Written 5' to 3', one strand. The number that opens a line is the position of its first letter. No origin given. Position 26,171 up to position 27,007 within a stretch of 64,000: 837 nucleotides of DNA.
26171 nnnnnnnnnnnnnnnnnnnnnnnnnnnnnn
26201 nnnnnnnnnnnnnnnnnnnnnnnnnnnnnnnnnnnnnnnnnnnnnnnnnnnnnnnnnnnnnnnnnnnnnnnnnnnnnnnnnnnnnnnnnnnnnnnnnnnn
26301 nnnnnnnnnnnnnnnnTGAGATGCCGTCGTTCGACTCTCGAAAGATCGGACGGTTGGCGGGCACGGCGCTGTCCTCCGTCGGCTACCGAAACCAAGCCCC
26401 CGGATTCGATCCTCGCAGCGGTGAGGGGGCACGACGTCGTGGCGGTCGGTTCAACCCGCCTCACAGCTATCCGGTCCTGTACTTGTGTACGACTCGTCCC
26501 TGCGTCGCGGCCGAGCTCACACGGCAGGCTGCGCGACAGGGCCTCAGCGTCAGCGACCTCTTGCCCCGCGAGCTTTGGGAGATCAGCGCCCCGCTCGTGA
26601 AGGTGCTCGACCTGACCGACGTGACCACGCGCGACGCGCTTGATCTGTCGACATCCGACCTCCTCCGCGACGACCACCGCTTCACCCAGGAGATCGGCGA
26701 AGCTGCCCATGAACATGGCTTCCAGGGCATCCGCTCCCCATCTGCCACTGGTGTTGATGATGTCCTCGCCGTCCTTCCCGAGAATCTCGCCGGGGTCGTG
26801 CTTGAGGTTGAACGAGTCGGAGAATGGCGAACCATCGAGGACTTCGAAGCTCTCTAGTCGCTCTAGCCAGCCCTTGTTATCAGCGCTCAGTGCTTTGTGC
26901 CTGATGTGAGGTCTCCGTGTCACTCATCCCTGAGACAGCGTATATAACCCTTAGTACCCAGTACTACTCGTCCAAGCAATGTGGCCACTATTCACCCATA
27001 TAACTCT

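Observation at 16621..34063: Composite 17.4-kb island: two elements inserted in tandem in tRNA-Arg(CCU), marked by three direct copies of the tRNA 3' end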

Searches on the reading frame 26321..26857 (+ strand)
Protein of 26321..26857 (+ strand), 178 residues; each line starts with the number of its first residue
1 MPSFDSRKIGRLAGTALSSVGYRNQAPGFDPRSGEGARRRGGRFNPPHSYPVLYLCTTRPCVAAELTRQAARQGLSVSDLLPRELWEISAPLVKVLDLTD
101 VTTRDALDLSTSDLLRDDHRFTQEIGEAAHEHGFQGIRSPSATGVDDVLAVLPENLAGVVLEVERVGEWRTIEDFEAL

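Call 10: search_protein_families(library=pfam, proteins=[window:26321-26857:+], max_evalue=0.01)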
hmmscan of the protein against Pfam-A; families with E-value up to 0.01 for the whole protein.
window:26321-26857:+ (178 aa): 1 family
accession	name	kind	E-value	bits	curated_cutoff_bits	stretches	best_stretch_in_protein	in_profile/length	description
PF08808.17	RES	-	5.9e-19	69.1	23.2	1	28-159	11-142/157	RES domain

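Call 40: search_protein_families(library=padloc, proteins=[window:26321-26857:+], max_evalue=0.001)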
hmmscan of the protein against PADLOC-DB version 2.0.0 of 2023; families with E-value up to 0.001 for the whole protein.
window:26321-26857:+ (178 aa): 0 families
